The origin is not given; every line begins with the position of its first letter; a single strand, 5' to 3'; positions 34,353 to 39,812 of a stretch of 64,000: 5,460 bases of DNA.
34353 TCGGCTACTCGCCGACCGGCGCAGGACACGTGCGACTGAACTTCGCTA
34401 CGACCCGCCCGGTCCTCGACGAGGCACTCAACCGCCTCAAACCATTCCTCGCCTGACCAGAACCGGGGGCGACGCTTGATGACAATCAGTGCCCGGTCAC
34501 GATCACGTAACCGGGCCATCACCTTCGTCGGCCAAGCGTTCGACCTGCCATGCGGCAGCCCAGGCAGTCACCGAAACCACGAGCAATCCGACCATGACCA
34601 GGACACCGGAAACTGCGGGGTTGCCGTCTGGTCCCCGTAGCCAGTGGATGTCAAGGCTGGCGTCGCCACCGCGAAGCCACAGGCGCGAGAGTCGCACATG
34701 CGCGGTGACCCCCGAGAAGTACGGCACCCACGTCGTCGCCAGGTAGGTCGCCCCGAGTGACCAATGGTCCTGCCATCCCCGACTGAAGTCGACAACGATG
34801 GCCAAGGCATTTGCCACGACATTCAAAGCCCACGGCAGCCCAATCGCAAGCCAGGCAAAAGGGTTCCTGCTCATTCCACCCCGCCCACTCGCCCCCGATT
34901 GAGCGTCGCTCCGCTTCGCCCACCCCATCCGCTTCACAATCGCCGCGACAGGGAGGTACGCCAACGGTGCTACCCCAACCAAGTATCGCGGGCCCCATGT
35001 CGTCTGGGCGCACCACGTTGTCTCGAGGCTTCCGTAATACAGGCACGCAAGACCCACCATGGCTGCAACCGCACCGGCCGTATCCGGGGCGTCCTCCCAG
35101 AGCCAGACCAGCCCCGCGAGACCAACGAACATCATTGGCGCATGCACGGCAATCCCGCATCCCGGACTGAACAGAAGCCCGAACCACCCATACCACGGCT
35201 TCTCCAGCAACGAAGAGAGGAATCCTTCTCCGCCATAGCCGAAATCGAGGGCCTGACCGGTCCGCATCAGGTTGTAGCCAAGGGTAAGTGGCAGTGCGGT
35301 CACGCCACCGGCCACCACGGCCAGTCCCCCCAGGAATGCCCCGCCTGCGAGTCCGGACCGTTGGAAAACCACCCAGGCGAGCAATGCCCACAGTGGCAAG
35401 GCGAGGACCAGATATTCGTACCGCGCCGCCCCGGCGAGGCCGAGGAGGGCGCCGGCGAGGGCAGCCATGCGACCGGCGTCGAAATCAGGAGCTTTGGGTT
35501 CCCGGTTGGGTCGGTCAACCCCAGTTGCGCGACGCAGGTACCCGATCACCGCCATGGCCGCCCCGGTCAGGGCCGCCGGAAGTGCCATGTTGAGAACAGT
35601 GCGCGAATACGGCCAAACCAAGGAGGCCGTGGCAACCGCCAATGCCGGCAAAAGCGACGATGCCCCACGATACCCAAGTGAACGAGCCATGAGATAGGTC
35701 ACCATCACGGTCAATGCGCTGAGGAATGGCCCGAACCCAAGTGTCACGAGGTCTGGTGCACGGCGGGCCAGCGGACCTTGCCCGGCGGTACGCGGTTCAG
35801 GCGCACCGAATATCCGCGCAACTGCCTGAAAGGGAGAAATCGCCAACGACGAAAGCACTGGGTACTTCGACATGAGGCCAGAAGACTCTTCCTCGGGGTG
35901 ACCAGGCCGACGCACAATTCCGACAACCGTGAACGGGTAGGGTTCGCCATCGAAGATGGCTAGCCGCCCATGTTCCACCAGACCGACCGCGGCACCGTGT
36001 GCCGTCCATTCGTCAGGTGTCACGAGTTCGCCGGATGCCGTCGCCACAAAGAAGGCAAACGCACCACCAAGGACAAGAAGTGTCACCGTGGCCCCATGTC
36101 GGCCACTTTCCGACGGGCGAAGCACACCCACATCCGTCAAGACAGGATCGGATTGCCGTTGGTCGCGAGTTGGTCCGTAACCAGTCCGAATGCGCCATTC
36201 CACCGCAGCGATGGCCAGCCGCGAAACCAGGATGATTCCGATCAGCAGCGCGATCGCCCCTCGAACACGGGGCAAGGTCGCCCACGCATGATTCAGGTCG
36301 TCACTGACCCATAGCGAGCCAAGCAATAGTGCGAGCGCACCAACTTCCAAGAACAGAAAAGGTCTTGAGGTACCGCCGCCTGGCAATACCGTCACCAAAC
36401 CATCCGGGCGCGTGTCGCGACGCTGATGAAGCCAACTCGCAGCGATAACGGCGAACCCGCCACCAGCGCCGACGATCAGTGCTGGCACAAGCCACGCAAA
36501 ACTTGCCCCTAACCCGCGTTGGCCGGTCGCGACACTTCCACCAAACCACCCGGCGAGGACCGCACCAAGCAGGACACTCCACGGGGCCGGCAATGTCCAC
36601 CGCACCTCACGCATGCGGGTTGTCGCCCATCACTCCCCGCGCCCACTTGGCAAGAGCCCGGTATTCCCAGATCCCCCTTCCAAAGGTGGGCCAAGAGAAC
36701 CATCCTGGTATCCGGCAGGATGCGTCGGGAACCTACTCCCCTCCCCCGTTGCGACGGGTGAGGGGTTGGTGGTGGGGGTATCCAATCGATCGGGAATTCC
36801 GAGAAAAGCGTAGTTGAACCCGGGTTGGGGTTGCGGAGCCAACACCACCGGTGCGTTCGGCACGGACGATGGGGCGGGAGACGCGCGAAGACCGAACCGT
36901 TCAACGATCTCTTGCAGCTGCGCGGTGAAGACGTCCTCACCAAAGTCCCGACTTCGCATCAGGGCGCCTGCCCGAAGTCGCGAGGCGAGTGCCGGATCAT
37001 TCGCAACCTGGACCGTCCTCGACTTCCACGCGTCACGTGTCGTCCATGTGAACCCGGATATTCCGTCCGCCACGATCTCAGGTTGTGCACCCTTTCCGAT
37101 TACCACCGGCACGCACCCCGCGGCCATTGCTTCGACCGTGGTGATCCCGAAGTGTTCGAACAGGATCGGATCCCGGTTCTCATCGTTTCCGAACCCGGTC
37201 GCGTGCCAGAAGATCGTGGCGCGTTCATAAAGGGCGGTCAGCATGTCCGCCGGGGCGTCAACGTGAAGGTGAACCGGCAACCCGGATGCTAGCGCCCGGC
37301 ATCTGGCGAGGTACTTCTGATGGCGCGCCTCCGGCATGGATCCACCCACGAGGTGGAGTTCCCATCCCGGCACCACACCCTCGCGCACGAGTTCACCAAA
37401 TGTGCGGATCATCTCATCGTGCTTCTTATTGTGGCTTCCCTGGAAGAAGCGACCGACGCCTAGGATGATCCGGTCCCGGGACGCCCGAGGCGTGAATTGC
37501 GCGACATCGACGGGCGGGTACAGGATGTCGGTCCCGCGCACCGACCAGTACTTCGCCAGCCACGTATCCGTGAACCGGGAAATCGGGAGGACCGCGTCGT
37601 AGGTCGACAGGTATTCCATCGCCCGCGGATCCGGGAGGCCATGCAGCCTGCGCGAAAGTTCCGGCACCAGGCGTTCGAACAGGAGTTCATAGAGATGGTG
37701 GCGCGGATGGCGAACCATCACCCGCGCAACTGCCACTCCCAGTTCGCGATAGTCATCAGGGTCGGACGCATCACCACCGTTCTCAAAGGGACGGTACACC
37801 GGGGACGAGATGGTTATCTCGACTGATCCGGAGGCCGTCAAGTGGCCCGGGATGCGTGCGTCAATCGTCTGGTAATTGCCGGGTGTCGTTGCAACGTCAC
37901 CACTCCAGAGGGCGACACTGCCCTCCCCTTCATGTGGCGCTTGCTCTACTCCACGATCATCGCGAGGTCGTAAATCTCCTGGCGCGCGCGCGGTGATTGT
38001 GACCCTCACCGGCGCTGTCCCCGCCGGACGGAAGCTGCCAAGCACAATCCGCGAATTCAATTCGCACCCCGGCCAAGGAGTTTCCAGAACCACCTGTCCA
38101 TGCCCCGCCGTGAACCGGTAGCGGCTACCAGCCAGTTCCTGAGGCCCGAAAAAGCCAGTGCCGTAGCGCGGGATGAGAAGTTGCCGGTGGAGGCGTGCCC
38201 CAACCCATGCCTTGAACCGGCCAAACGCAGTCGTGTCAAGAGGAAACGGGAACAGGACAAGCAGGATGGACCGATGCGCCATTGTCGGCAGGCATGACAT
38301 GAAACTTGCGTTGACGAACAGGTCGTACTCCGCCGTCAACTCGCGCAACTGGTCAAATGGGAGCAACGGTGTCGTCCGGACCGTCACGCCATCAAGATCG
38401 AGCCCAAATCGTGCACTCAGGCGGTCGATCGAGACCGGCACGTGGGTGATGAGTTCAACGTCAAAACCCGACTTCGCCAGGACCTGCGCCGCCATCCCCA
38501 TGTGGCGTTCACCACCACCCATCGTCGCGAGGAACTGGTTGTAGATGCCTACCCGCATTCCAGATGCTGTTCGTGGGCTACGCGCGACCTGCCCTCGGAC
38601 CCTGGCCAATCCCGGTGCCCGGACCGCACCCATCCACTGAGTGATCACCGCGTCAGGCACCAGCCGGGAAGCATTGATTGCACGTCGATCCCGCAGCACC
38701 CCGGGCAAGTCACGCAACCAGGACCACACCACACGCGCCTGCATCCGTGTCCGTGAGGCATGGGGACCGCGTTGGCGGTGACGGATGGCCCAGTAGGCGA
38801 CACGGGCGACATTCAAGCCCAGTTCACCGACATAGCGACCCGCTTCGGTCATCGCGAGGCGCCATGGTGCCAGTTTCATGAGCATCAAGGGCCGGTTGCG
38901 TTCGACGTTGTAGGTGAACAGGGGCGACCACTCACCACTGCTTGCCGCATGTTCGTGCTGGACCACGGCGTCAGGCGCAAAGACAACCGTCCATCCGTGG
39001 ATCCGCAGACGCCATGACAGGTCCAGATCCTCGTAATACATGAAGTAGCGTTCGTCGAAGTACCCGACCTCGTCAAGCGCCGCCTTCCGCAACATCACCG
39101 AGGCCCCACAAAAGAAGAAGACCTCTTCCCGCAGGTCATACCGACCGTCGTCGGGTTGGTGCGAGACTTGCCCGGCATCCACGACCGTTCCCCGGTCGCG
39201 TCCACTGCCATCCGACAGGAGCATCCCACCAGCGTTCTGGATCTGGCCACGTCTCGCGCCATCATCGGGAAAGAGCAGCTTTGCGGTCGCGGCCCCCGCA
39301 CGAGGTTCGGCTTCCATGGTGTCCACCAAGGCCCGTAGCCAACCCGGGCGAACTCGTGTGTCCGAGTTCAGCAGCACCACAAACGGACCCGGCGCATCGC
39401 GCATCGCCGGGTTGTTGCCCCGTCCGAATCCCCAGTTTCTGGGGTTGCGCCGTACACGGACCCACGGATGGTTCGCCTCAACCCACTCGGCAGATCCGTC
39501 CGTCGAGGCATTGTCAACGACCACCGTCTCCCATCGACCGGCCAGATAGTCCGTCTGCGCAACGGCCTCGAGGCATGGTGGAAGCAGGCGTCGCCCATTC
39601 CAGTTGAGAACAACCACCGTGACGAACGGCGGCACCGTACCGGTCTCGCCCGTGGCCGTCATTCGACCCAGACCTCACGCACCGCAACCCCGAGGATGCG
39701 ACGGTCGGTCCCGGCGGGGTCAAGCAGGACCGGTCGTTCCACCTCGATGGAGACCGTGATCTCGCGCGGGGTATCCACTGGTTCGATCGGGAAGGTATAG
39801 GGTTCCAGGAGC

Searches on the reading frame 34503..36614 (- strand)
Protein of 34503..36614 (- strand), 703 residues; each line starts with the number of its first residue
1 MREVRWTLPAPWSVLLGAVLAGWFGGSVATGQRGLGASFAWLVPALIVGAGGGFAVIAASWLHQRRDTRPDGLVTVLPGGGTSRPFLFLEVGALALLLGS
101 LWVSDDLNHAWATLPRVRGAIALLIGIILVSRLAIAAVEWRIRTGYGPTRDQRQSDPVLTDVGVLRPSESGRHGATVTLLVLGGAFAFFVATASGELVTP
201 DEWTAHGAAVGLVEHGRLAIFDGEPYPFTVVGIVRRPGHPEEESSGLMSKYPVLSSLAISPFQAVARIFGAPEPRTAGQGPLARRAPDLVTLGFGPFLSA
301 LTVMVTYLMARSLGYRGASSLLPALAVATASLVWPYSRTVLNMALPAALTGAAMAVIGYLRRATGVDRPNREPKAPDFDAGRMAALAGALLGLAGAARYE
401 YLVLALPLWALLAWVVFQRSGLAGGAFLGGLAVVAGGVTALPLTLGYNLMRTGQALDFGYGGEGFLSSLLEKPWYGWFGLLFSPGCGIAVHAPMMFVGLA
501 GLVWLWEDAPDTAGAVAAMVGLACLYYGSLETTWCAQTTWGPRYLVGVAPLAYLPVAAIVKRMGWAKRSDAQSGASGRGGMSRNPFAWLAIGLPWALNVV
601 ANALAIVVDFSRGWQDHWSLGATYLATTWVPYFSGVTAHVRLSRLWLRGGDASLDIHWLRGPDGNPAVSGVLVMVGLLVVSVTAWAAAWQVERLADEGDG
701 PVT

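Call 5: search_protein_families(library=pfam, proteins=[window:34503-36614:-], max_evalue=0.01)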
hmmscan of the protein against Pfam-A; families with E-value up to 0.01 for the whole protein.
window:34503-36614:- (703 aa): 0 families

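Call 6: search_protein_families(library=ncbifam, proteins=[window:34503-36614:-], max_evalue=0.1)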
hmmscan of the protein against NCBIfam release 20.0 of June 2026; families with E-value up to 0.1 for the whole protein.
window:34503-36614:- (703 aa): 1 family
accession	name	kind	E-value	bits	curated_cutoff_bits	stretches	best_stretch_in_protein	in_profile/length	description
NF047440.1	LA3751_2_3_fam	subfamily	0.00011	21.2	200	1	383-563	178-357/460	LA_3751/LA_3752 family putative glycosyltransferase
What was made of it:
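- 34503..36614 (-): F6: 703-aa diverged third paralogue of the G2/G3 family core. It has an extra N-terminal membrane extension and no beta-sandwich module. NCBIfam LA_3751/LA_3752 at 1e-4 (call 6).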

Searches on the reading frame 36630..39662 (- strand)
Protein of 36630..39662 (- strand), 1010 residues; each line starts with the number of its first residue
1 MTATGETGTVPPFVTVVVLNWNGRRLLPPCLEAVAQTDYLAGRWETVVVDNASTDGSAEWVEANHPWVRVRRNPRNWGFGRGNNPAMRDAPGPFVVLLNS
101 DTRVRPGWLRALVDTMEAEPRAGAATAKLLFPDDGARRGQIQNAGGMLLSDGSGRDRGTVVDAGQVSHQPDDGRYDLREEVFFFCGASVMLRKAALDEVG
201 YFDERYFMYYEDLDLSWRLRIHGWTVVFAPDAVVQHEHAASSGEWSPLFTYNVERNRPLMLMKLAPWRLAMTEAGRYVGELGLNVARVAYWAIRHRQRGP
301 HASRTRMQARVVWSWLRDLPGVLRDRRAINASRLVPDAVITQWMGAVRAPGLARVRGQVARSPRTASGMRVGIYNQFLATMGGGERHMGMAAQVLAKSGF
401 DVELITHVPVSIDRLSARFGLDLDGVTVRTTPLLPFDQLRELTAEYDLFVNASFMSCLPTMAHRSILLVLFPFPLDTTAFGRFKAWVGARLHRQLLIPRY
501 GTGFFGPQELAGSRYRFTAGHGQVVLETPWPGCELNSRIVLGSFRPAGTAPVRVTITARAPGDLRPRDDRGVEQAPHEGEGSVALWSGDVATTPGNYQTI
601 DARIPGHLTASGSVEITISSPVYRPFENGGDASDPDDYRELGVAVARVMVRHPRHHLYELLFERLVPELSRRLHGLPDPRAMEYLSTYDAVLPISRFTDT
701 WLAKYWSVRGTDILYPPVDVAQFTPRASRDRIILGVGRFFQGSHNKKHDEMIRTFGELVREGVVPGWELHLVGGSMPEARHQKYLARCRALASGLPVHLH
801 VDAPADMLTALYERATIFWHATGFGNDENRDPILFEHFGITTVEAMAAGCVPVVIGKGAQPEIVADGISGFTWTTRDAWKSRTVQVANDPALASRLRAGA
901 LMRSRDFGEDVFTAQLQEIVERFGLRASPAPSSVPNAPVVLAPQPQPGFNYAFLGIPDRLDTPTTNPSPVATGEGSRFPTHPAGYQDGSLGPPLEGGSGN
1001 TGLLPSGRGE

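Call 5: search_protein_families(library=pfam, proteins=[window:36630-39662:-], max_evalue=0.01)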
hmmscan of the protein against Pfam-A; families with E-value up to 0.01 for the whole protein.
window:36630-39662:- (1010 aa): 7 families
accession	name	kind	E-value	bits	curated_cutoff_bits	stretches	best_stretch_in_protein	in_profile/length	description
PF00535.33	Glycos_transf_2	-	6.4e-21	75.4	23.3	1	15-199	1-167/168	Glycosyl transferase family 2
PF13641.12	Glyco_tranf_2_3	-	5.8e-18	66.2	27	1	11-242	1-217/230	Glycosyltransferase like family 2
PF13632.12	Glyco_trans_2_3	-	2.8e-14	53.9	27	1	94-238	1-125/198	Glycosyl transferase family group 2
PF00534.26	Glycos_transf_1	-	1.7e-13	50.9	26.4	1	726-896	11-165/172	Glycosyl transferases group 1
PF13692.12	Glyco_trans_1_4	-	3.5e-12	47.2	27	1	731-878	2-131/142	Glycosyl transferases group 1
PF13506.12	Glyco_transf_21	-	1.4e-06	28.3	21.7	1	85-240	24-158/174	Glycosyl transferase family 21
PF13439.12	Glyco_transf_4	-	0.0032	18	28.5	0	381-408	1-28/170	Glycosyltransferase Family 4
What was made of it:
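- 36630..39662 (-): GT2-GT4 fusion (1010 aa), the likely cytoplasmic chain-building glycosyltransferase of the ABC-dependent pathway. Pfam Glycos_transf_2 at 6e-21 and Glycos_transf_1 at 2e-13 (call 5).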

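Call 30: search_protein_families(library=ncbifam, proteins=[window:36630-39662:-], max_evalue=0.001)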
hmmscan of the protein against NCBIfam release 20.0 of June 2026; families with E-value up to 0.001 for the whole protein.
window:36630-39662:- (1010 aa): 12 families
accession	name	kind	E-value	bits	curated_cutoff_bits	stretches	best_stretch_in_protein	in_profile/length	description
TIGR03965.1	mycofact_glyco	equivalog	2.1e-27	96.1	280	1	11-245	73-289/467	mycofactocin biosynthesis glycosyltransferase MftF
NF041875.1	EPS_EpsD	equivalog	9.7e-17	61.3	370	2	15-115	2-103/325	exopolysaccharide biosynthesis glycosyltransferase EpsD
TIGR03937.1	PgaC_IcaA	equivalog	1.3e-13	50.7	422.3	1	180-234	196-248/407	poly-beta-1,6-N-acetyl-D-glucosamine synthase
NF038302.1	EPS_HpsE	equivalog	4.3e-10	39.1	300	1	14-128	3-123/307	hormogonium polysaccharide biosynthesis glycosyltransferase HpsE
TIGR04283.1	glyco_like_mftF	equivalog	4.7e-09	36.2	182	1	15-123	2-105/221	TIGR04283 family arsenosugar biosynthesis glycosyltransferase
NF047683.1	TeichurnBiosyTuaG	equivalog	2.3e-06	27.4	400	1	12-137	6-132/252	teichuronic acid biosynthesis protein TuaG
TIGR01556.1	rhamnosyltran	subfamily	2.3e-05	23.7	200.55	1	139-239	103-203/281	rhamnosyltransferase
TIGR03111.1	glyc2_xrt_Gpos1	hypoth_equivalog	3.3e-05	22.9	363.95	1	12-134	49-174/439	TIGR03111 family XrtG-associated glycosyltransferase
NF007482.0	PRK10073.1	equivalog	3.4e-05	23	423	1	14-116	8-110/334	glycosyltransferase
TIGR04242.1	nodulat_NodC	equivalog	5.7e-05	22.2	550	1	10-129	46-168/395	chitooligosaccharide synthase NodC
TIGR03999.1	thiol_BshA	equivalog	0.00018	20.6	273.7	1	836-913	283-363/375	N-acetyl-alpha-D-glucosaminyl L-malate synthase BshA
NF038299.1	EPS_HpsN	equivalog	0.00023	20.2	425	0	12-236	1-220/317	hormogonium polysaccharide biosynthesis glycosyltransferase HpsN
